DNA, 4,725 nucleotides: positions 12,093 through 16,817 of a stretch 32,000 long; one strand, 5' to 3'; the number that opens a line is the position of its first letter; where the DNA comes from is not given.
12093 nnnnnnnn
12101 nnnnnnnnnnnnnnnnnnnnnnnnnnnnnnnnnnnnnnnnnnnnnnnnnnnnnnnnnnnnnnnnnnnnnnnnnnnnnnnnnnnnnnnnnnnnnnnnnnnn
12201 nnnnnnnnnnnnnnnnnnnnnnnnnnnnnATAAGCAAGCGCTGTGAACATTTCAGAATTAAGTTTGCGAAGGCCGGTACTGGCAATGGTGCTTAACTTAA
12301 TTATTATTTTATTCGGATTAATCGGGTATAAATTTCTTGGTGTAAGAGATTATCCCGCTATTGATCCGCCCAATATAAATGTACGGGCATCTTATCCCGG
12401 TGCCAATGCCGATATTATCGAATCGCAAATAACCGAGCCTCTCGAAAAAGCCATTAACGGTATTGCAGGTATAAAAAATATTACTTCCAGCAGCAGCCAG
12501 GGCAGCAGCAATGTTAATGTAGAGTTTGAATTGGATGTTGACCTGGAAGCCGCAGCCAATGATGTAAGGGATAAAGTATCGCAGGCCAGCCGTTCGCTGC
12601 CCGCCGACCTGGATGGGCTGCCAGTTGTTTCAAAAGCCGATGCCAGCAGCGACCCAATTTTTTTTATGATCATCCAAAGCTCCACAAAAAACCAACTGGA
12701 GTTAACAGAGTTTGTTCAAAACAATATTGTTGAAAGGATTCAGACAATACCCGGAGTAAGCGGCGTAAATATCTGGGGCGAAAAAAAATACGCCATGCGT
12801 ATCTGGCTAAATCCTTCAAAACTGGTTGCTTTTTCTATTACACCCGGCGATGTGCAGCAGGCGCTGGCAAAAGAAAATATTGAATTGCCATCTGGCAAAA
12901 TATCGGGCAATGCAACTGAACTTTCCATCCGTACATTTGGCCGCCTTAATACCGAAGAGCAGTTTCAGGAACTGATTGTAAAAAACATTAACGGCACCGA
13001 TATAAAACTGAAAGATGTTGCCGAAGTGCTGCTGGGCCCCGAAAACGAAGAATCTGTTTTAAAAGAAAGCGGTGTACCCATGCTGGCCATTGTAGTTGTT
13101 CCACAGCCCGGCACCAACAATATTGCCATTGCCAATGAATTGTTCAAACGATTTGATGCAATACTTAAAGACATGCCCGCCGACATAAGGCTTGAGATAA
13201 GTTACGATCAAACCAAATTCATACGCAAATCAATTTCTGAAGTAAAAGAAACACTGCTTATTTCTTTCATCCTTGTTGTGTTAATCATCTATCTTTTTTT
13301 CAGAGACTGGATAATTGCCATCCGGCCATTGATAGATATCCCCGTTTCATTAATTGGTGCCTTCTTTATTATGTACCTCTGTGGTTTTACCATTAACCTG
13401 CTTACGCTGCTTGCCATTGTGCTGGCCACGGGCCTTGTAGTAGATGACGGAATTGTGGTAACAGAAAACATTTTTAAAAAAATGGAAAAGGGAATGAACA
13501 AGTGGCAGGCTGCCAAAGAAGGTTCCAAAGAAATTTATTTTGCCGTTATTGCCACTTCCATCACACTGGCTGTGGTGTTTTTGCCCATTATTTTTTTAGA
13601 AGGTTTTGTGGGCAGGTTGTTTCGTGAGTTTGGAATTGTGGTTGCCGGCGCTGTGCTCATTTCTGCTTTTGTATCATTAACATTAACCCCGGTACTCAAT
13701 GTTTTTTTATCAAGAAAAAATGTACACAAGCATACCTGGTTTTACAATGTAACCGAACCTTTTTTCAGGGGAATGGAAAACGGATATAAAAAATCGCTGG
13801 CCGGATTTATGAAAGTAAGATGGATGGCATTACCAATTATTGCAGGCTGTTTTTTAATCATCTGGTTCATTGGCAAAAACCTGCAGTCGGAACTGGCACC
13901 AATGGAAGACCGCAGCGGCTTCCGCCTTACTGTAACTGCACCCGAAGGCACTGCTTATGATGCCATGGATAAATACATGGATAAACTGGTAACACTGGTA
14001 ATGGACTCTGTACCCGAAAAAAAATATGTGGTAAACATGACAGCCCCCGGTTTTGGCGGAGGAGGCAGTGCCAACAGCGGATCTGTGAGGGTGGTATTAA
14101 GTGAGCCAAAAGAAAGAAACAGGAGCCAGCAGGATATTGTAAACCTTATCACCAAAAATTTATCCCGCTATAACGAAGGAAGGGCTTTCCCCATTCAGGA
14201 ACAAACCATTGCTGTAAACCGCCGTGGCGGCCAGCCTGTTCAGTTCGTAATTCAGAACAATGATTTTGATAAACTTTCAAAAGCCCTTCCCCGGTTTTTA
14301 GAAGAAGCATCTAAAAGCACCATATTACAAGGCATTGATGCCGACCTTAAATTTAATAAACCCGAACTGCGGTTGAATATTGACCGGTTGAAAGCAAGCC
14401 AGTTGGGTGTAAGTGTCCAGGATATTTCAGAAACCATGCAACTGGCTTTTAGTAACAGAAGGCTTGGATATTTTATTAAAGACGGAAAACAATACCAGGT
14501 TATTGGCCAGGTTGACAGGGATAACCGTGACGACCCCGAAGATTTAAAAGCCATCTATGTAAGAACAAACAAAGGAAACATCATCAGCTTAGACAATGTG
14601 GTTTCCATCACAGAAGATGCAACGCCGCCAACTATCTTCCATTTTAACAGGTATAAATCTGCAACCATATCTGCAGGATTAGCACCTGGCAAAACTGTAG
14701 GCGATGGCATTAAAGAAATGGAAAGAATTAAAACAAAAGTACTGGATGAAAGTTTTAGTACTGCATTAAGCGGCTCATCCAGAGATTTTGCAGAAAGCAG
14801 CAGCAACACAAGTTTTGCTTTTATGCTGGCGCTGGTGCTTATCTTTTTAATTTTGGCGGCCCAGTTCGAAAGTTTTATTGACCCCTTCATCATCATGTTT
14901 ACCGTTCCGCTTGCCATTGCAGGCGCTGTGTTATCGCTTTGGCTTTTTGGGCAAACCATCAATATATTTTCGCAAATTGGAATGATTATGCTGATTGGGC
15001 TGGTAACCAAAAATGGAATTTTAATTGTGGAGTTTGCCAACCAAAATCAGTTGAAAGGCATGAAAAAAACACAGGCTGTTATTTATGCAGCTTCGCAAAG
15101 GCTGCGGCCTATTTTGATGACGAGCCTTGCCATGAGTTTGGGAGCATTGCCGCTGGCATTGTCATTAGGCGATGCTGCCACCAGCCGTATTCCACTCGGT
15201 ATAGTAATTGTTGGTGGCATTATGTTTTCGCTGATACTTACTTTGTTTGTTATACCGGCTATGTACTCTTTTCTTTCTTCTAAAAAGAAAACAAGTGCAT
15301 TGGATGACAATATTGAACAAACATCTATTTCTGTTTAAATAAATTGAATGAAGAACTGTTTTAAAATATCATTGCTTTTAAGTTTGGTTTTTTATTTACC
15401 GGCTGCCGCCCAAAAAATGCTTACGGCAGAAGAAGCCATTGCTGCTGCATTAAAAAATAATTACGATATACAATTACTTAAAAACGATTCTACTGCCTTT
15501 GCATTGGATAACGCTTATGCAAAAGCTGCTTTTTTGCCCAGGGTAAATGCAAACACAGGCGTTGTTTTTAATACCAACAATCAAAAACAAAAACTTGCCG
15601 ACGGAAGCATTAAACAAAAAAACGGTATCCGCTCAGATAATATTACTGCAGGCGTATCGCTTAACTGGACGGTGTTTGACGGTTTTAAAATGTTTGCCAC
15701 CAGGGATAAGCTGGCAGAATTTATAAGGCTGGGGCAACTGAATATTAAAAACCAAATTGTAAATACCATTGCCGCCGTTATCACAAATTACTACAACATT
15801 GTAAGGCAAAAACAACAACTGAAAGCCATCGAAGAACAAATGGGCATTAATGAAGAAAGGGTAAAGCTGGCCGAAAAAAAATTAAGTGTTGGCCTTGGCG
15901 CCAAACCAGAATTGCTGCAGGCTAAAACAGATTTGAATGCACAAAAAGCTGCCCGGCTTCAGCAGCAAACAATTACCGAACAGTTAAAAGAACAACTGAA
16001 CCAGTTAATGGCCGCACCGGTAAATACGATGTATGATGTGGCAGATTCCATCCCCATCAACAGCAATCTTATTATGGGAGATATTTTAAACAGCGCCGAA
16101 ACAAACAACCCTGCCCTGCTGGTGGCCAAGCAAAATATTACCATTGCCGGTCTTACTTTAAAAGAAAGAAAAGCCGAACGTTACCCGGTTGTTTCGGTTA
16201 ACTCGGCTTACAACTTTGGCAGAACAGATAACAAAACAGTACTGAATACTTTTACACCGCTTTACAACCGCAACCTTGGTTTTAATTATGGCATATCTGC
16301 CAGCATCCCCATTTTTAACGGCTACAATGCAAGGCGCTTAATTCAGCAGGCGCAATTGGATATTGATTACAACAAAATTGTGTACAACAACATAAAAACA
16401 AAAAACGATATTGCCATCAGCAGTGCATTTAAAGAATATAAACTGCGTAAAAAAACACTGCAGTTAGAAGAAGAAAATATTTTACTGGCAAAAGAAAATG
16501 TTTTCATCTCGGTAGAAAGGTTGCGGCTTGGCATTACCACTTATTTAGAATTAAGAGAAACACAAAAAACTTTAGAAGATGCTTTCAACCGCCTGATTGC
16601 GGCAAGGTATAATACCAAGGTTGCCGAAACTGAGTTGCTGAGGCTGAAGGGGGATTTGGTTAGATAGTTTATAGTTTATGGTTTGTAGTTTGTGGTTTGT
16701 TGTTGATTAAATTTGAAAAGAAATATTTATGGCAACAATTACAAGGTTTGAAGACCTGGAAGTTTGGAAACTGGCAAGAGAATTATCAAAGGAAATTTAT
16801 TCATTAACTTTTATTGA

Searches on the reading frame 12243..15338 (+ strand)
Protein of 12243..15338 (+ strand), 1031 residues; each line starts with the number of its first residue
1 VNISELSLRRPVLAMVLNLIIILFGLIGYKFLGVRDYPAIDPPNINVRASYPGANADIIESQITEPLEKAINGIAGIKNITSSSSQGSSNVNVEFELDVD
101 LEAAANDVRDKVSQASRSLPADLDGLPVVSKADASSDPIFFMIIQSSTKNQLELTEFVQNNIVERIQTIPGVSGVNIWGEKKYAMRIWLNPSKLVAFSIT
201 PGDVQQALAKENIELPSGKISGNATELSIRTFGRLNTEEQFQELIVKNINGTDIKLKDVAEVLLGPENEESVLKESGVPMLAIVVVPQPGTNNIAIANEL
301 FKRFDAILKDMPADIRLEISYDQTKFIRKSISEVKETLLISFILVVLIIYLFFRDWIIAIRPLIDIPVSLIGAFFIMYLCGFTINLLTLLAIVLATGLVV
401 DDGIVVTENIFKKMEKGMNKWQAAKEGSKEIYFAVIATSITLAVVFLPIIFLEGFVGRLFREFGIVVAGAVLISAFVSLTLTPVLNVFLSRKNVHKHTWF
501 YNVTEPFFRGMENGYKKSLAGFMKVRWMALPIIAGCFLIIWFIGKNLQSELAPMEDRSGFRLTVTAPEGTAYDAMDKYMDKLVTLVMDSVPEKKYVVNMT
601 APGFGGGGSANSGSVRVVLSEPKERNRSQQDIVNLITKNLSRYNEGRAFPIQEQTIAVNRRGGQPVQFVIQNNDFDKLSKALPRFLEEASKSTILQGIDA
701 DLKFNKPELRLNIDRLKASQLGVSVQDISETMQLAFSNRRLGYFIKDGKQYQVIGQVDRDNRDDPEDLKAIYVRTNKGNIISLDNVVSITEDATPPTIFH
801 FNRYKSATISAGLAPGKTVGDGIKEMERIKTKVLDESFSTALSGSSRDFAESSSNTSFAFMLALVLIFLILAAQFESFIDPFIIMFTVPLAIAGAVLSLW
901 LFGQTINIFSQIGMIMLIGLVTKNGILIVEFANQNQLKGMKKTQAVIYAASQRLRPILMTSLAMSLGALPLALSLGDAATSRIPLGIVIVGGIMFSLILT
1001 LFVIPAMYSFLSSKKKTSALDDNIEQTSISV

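Call 36: search_protein_families(library=pfam, proteins=[window:12243-15338:+], max_evalue=0.001)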
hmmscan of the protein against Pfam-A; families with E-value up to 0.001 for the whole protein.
window:12243-15338:+ (1031 aa): 3 families
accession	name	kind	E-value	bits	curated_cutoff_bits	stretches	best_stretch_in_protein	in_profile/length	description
PF00873.25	ACR_tran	-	3e-293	975.8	28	1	3-1011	1-1020/1021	AcrB/AcrD/AcrF family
PF03176.21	MMPL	-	1.7e-16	60.5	20.5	2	334-493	145-306/333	MMPL family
PF02355.23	SecD_SecF_C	-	8.3e-06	25.8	20.5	1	337-481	36-178/189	Protein export membrane protein SecD/SecF, C-terminal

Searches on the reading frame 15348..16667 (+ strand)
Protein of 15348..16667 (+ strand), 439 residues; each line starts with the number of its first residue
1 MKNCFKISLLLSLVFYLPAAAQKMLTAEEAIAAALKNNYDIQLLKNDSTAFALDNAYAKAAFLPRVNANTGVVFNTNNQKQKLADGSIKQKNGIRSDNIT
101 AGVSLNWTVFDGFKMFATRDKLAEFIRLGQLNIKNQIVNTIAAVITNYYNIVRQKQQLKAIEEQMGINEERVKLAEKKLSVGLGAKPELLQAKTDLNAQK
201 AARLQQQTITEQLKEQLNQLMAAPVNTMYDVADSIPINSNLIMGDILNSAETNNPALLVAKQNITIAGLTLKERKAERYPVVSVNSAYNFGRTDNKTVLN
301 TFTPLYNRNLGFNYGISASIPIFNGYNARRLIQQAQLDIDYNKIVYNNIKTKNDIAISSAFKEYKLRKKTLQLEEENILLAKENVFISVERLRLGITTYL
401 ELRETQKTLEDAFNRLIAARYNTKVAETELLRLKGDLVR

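Call 36: search_protein_families(library=pfam, proteins=[window:15348-16667:+], max_evalue=0.001)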
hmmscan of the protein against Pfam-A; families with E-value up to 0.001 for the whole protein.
window:15348-16667:+ (439 aa): 1 family
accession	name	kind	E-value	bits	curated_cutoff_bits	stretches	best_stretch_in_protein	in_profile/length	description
PF02321.23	OEP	-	2e-48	165.2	22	2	246-435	4-187/187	Outer membrane efflux protein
